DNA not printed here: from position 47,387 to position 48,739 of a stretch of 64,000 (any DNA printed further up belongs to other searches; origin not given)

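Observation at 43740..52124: Candidate novel biosynthetic cluster: two radical-SAM-like enzymes with non-canonical Cys motifs, ComDE/Ppd-like ThDP decarboxylase, SAM-MTase, PurM-like, TraB-like, DUF2064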

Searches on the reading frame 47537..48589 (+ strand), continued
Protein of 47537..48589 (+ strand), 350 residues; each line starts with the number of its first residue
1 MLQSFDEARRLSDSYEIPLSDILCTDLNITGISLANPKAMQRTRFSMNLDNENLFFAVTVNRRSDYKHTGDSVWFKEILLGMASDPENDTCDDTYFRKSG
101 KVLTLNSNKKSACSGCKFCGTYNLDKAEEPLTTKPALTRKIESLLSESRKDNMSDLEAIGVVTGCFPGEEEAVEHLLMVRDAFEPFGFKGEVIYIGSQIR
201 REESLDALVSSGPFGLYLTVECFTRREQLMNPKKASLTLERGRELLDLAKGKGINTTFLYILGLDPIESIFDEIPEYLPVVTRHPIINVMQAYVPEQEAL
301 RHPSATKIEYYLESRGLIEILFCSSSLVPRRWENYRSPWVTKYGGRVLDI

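Call 46: search_protein_families(library=pfam, proteins=[L050:8180-9493:+, L050:9512-9970:+, L050:12208-13413:+, L050:4219-5256:+, L050:3035-4207:+, L058:13891-14991:+, L058:14988-15773:+, L058:15775-16563:+, L058:16514-17539:+, L057:11128-11598:+], max_evalue=0.01)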
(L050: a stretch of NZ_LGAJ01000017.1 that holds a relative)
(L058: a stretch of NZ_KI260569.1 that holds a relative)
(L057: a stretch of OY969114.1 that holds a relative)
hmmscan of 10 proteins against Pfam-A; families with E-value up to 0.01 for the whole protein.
L050:8180-9493:+ (437 aa): 3 families
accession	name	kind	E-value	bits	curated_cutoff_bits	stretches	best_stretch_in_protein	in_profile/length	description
PF04101.22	Glyco_tran_28_C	-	1.4e-12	48.4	22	1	285-365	31-118/166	Glycosyltransferase family 28 C-terminal domain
PF00201.24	UDPGT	-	6.5e-11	42.2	19.5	1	251-413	275-417/499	UDP-glucoronosyl and UDP-glucosyl transferase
PF06722.18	EryCIII-like_C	-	8.8e-10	39.2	31.7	1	299-368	24-93/145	Erythromycin biosynthesis protein CIII-like, C-terminal domain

L050:9512-9970:+ (152 aa): 0 families

L050:12208-13413:+ (401 aa): 3 families
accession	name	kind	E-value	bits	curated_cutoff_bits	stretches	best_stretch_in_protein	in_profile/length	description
PF00550.31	PP-binding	-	8.9e-11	42.3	20.8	1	5-71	2-63/67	Phosphopantetheine attachment site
PF13419.12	HAD_2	-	0.0015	19.2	23.8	1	112-195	80-165/178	Haloacid dehalogenase-like hydrolase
PF00702.32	Hydrolase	-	0.0079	17.1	26.4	0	120-192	107-181/191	haloacid dehalogenase-like hydrolase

L050:4219-5256:+ (345 aa): 0 families

L050:3035-4207:+ (390 aa): 4 families
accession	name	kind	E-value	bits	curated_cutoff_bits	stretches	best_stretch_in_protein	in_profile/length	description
PF01041.23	DegT_DnrJ_EryC1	-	2.1e-108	363.2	19.8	1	14-373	4-351/360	DegT/DnrJ/EryC1/StrS aminotransferase family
PF00155.27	Aminotran_1_2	-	3.3e-10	40.1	19.7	1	21-164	26-192/361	Aminotransferase class I and II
PF01053.26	Cys_Met_Meta_PP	-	0.00018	20.7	27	1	28-268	44-268/381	Cys/Met metabolism PLP-dependent enzyme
PF01212.27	Beta_elim_lyase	-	0.00022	21.1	27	1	18-276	14-275/288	Beta-eliminating lyase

L058:13891-14991:+ (366 aa): 0 families

L058:14988-15773:+ (261 aa): 0 families

L058:15775-16563:+ (262 aa): 1 family
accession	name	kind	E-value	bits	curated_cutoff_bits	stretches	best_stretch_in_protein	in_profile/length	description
PF06182.17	ABC2_membrane_6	-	2.6e-34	119.4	22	1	36-261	5-229/229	ABC-2 family transporter protein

L058:16514-17539:+ (341 aa): 2 families
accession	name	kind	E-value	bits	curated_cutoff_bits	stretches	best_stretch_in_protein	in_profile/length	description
PF00005.33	ABC_tran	-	2.2e-24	87.1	25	1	58-202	1-136/137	ABC transporter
PF13304.12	AAA_21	-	7.4e-09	36.5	27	1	163-234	226-299/304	AAA domain, putative AbiEii toxin, Type IV TA system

L057:11128-11598:+ (156 aa): 1 family
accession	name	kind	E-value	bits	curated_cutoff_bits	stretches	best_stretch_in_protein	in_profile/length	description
PF02457.21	DAC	-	0.0024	17.9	27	1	58-152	28-118/119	DisA bacterial checkpoint controller nucleotide-binding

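Call 49: search_protein_families(library=padloc, proteins=[window:47537-48589:+, L050:9512-9970:+, L053:11056-13050:+], max_evalue=0.01)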
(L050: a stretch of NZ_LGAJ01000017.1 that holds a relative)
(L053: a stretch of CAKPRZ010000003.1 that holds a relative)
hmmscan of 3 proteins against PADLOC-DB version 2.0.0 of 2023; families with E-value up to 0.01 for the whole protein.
window:47537-48589:+ (350 aa): 0 families

L050:9512-9970:+ (152 aa): 0 families

L053:11056-13050:+ (664 aa): 0 families

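Call 78: search_protein_families(library=pfam, proteins=[L027:11092-11709:+, L023:4764-5435:+, L064:11136-11681:+, L027:9496-9948:-], max_evalue=10)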
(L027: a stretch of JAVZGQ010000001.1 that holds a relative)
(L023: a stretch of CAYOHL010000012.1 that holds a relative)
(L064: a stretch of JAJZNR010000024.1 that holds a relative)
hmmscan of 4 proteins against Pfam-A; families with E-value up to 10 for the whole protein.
L027:11092-11709:+ (205 aa): 0 families

L023:4764-5435:+ (223 aa): 2 families
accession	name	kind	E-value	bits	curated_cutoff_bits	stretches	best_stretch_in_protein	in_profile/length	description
PF07915.19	PRKCSH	-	0.036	15.4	27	1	3-27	3-26/74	Glucosidase II beta subunit-like protein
PF21326.4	KDM6_GATAL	-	0.11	12.8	27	1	80-109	9-36/59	KDM6, GATA-like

L064:11136-11681:+ (181 aa): 1 family
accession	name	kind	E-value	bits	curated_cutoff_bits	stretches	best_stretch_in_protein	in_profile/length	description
PF02457.21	DAC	-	5.7e-05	23.1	27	1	95-173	43-117/119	DisA bacterial checkpoint controller nucleotide-binding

L027:9496-9948:- (150 aa): 2 families
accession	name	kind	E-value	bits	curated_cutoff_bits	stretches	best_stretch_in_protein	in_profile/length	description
PF02457.21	DAC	-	8.8e-05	22.5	27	1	55-146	30-118/119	DisA bacterial checkpoint controller nucleotide-binding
PF16392.11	DUF5001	-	0.018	15.5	23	1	53-77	12-36/86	Ig-like domain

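Call 81: search_protein_representatives(alignment_id=A1)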
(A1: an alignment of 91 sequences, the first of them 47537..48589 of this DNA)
Query: 91 sequences, 357 profile positions. Proteins with E-value up to 0.001 (for the whole library): 361; up to 1e-10: 258; up to 1e-30: 118. The best 150 are listed.
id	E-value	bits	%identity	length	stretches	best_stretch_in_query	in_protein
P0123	4.8e-144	495.9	-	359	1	4-357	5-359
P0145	1.6e-140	484.3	-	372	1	2-356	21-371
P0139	2.0e-138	477.5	-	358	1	1-357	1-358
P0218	8.1e-137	472.2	-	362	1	4-357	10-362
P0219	1.8e-135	467.7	-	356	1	1-357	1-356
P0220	5.5e-135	466.1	-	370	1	2-352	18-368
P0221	3.7e-131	453.6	-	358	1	6-350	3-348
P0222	3.9e-126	437.0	-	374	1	4-356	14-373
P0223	1.7e-123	428.4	-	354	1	3-357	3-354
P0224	6.2e-123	426.5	-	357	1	3-357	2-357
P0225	8.0e-119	413.0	-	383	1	5-353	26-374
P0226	8.6e-119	412.9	-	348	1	10-356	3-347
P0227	1.1e-109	383.0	-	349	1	5-346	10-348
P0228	3.1e-109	381.4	-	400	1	2-357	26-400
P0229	5.2e-108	377.4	-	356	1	4-357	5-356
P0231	7.1e-107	373.7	-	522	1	6-357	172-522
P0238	1.4e-98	346.4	-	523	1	6-357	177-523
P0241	3.9e-97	341.6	-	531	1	3-349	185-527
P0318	5.7e-36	140.4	-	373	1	4-202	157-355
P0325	4.5e-33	130.9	-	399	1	8-327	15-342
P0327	1.2e-32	129.5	-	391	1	10-327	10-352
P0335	3.1e-30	121.6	-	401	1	20-345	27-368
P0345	1.4e-27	112.8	-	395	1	31-327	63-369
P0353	1.5e-26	109.4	-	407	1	28-339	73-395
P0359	1.6e-24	102.8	-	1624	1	66-324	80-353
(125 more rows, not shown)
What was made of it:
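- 47537..48589 (+): X350: founding member in this window of an unnamed radical-SAM family. It has an invariant C113-x2-C116-x2-C119 in the loop after the first barrel strand, plus invariant C165 and near-invariant C91. The family has 361 representatives among 1.84 billion proteins (call 81).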

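Call 82: search_protein_families(library=pfam, proteins=[P0231, P0238, P0241, P0359, P0325, P0327, P0335, P0353, P0345, P0318], max_evalue=0.01)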
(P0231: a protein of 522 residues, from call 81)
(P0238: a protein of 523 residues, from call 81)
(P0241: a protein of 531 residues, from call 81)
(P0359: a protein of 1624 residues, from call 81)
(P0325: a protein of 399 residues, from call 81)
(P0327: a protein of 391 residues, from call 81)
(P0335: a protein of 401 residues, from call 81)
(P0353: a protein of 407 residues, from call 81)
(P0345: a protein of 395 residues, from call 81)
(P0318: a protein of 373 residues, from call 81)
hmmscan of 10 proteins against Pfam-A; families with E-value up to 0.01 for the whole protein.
P0231 (522 aa): 4 families
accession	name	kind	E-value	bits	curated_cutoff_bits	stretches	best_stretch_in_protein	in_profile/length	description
PF04229.20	GrpB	-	5.6e-28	98.6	25.5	1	5-154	5-157/159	GrpB protein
PF04055.27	Radical_SAM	-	0.00061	20.4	29.5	1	281-443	10-164/166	Radical SAM superfamily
PF11031.13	Phage_holin_T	-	0.007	16.2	22.2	0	73-124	121-173/233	Bacteriophage T holin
PF09111.16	SLIDE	-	0.0083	16.6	24.8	0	153-193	3-43/116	SLIDE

P0238 (523 aa): 2 families
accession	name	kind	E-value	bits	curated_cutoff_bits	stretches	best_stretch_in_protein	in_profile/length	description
PF04229.20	GrpB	-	2.8e-42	145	25.5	1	11-170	2-158/159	GrpB protein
PF04055.27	Radical_SAM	-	0.0046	17.6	29.5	1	286-433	9-151/166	Radical SAM superfamily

P0241 (531 aa): 2 families
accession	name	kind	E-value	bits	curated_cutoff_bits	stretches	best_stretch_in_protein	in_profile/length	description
PF04229.20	GrpB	-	1.1e-42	146.3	25.5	1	12-173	2-159/159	GrpB protein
PF04055.27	Radical_SAM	-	4.1e-05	24.3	29.5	1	297-451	9-158/166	Radical SAM superfamily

P0359 (1624 aa): 2 families
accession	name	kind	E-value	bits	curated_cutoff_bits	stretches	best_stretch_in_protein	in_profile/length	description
PF02518.31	HATPase_c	-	5e-15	56.3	26.4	1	1008-1128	6-109/111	Histidine kinase-, DNA gyrase B-, and HSP90-like ATPase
PF04055.27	Radical_SAM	-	1.2e-07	32.5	29.5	1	139-304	6-161/166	Radical SAM superfamily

P0325 (399 aa): 0 families

P0327 (391 aa): 1 family
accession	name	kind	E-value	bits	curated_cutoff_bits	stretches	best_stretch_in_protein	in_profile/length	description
PF04055.27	Radical_SAM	-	0.00072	20.2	29.5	1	135-302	3-160/166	Radical SAM superfamily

P0335 (401 aa): 1 family
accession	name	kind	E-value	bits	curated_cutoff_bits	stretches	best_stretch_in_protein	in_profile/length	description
PF04055.27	Radical_SAM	-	0.00046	20.8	29.5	0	127-166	1-39/166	Radical SAM superfamily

P0353 (407 aa): 1 family
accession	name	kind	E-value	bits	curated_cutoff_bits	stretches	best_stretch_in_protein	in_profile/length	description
PF04055.27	Radical_SAM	-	1.5e-06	28.9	29.5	1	169-325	6-152/166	Radical SAM superfamily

P0345 (395 aa): 1 family
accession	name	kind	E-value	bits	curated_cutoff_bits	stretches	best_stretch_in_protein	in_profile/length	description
PF04055.27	Radical_SAM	-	0.0027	18.4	29.5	0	155-201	6-48/166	Radical SAM superfamily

P0318 (373 aa): 0 families

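Call 87: find_encoding_contigs(protein=P0327, flank=6000, max_places=2)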
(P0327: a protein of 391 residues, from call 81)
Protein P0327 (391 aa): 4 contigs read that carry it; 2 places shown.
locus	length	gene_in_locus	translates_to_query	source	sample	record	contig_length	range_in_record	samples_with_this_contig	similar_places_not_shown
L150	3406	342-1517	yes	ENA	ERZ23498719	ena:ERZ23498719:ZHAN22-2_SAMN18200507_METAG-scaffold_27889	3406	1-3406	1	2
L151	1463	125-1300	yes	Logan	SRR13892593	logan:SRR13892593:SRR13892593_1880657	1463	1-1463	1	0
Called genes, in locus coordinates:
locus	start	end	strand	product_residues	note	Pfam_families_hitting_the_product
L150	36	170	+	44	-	-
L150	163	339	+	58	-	-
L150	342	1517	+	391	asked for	-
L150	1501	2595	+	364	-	PF27840:ScmC (weak)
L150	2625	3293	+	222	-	PF00383:dCMP_cyt_deam_1, PF14437:MafB19-deam, PF14439:Bd3614-deam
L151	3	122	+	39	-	?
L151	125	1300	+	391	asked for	-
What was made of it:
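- Tried and rejected: A distant sister family of X350 sits in a RiPP-like context (call 87) and was judged not informative for this module.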

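Call 88: find_encoding_contigs(protein=P0238, flank=6000, max_places=2)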
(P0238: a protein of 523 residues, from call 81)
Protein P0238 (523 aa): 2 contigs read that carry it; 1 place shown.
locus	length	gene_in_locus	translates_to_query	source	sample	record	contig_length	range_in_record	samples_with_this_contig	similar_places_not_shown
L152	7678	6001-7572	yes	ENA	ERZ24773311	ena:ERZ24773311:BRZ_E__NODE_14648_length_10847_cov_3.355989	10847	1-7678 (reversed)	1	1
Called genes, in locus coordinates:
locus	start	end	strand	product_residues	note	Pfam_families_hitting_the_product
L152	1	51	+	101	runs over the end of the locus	-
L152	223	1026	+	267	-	PF00702:Hydrolase (faint), PF08282:Hydrolase_3, PF05116:S6PP (weak)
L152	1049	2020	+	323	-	-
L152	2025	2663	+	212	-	PF01648:ACPS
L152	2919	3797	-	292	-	PF02698:DUF218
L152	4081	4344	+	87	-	-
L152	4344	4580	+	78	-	-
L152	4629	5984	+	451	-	-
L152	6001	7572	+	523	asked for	PF04229:GrpB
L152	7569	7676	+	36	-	?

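Call 91: search_dna_similar(query=window:47537-48589:+, collection=plasmids, mode=protein, max_evalue=0.001, max_rows=15)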
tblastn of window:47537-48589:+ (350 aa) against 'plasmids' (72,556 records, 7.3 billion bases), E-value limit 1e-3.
Records with a match: 39; places in all: 41; records where one place covers at least 80% of the query: 38.
Best place of each record, by identity: <60% 39.
By first word of the organism name: Clostridium 30; Streptomyces 5; Nocardia 3; Mycobacterium 1.
By predicted mobility (MOB-suite, as given by PLSDB): mobilizable 35; non-mobilizable 4.
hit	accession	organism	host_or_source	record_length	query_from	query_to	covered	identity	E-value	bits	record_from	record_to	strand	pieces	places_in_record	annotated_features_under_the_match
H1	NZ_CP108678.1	Streptomyces sp. NBC_01216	-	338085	1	345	99%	34.4%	3e-53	196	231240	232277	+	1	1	radical SAM protein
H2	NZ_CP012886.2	Mycobacterium intracellulare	sputum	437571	5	345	97%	34.3%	3e-53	196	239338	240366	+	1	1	hypothetical protein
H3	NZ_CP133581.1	Nocardia farcinica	stool,stool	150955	1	344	98%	32.8%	1e-48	182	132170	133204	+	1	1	radical SAM protein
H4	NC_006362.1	Nocardia farcinica IFM 10152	-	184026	1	344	98%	32.8%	2e-48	182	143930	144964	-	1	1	hypothetical protein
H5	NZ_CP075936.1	Clostridium perfringens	feces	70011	2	348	99%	31.5%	8e-57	206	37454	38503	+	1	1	hypothetical protein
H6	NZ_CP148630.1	Clostridium perfringens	Homo sapiens,single cell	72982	2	348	99%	31.5%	8e-57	206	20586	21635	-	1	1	hypothetical protein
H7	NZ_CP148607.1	Clostridium perfringens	Homo sapiens,single cell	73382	2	348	99%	31.5%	8e-57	206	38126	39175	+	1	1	hypothetical protein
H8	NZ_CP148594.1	Clostridium perfringens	-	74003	2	348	99%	31.5%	8e-57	206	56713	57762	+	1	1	hypothetical protein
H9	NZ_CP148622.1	Clostridium perfringens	Homo sapiens,single cell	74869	2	348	99%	31.5%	8e-57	206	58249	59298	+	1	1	hypothetical protein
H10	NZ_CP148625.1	Clostridium perfringens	Homo sapiens,single cell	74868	2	348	99%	31.5%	8e-57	206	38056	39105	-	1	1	hypothetical protein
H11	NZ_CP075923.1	Clostridium perfringens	feces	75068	2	348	99%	31.5%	8e-57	206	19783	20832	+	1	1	hypothetical protein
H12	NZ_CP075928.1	Clostridium perfringens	feces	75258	2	348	99%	31.5%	8e-57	206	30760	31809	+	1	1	hypothetical protein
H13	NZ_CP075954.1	Clostridium perfringens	Rabbit meat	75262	2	348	99%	31.5%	8e-57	206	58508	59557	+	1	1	hypothetical protein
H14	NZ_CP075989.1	Clostridium perfringens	feces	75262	2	348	99%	31.5%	8e-57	206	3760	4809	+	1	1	hypothetical protein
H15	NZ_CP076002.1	Clostridium perfringens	Antibiotic associated diarrhea, human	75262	2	348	99%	31.5%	8e-57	206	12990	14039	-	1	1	hypothetical protein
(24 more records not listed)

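Call 92: search_dna_similar(query=window:47537-48589:+, collection=phages, mode=protein, max_evalue=0.001, max_rows=15)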
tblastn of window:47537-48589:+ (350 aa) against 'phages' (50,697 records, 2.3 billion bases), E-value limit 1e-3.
No match.
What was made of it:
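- Tried and rejected: No phage record carries X350 (call 92).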

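Call 93: get_annotated_region(hit=H5, flank=9000)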
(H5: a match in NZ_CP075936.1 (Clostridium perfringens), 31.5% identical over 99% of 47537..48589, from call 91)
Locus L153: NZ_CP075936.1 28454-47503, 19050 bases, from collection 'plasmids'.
description: Clostridium perfringens strain CPI 53k-r1 plasmid pCPCPI53k-r1_2
organism: Clostridium perfringens (NCBI taxid 1502)
taxonomy: Bacteria; Bacillota; Clostridia; Eubacteriales; Clostridiaceae; Clostridium; Clostridium perfringens
host: -; source: feces; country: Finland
typing (MOB-suite, as given by PLSDB): mobilizable; replicon rep_cluster_1519; relaxase MOBM
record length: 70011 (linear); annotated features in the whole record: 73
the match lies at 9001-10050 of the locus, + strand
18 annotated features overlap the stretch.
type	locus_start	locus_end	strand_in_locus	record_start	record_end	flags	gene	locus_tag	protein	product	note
CDS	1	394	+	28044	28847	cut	-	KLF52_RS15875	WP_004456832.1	ABC-2 family transporter protein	-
CDS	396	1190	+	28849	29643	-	-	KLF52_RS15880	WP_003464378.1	ABC-2 family transporter protein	-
CDS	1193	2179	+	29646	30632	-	-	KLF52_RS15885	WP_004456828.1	ATP-binding cassette domain-containing protein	-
CDS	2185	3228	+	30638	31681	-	-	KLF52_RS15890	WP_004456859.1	BtrH N-terminal domain-containing protein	-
CDS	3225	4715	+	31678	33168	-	-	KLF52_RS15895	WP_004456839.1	class I adenylate-forming enzyme family protein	-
CDS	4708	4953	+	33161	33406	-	-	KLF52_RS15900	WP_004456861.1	acyl carrier protein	GO:0006633 - fatty acid biosynthetic process [Evidence IEA]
CDS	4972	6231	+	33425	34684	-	-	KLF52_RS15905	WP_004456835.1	hypothetical protein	-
CDS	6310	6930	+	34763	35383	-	-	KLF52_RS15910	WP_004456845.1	HAD family hydrolase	-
CDS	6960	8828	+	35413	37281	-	-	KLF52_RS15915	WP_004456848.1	amino acid adenylation domain-containing protein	-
CDS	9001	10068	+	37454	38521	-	-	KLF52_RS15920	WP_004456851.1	hypothetical protein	-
CDS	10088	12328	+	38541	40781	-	-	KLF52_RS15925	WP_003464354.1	phosphoketolase family protein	-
CDS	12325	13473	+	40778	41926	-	-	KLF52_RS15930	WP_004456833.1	PHP domain-containing protein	-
CDS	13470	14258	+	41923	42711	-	-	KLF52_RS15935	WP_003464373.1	class I SAM-dependent methyltransferase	-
CDS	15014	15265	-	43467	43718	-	-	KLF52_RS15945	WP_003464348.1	hypothetical protein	-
CDS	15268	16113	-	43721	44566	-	-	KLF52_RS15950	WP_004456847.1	ParM/StbA family protein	GO:0030541 - plasmid partitioning [Evidence IEA]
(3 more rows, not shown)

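Call 94: get_annotated_region(hit=H1, flank=10000)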
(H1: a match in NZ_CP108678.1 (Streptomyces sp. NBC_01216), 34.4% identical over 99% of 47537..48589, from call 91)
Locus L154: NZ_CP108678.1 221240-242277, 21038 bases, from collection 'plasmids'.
description: Streptomyces sp. NBC_01216 plasmid unnamed1, complete sequence
organism: Streptomyces sp. NBC_01216 (NCBI taxid 2903778)
taxonomy: Bacteria; Actinomycetota; Actinomycetes; Kitasatosporales; Streptomycetaceae; Streptomyces; Streptomyces sp. NBC 01216
host: -; source: -; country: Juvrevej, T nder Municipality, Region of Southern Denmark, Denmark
typing (MOB-suite, as given by PLSDB): non-mobilizable
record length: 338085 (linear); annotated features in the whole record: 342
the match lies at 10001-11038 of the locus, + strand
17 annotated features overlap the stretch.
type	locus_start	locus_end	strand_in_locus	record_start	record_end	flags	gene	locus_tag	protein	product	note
CDS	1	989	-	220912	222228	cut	-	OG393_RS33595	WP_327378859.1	UDP-glucose/GDP-mannose dehydrogenase family protein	-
CDS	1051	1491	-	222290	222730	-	-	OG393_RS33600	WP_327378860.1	NUDIX domain-containing protein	-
CDS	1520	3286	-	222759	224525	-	-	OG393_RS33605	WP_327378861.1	asparagine synthetase B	-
CDS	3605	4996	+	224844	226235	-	-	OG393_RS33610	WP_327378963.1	sporulation protein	-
CDS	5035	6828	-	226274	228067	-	-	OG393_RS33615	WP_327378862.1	hypothetical protein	-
CDS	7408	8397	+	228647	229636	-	-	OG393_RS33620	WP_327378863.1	DNA-binding protein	-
CDS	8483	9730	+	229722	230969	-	-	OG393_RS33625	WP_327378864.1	helix-turn-helix domain-containing protein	-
CDS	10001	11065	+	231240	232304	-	-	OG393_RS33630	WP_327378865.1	radical SAM protein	-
CDS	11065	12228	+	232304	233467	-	-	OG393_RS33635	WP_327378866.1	enolase C-terminal domain-like protein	-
CDS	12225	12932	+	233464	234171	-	-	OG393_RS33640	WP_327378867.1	HAD family hydrolase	-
CDS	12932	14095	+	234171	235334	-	-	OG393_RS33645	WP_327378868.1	hypothetical protein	-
CDS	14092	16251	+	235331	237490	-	-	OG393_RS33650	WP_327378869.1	phosphoketolase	-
CDS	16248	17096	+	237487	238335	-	-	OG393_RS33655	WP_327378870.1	phytanoyl-CoA dioxygenase family protein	-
CDS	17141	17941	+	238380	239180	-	-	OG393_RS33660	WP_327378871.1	class I SAM-dependent methyltransferase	-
CDS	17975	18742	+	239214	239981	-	-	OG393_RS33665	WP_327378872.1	hypothetical protein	-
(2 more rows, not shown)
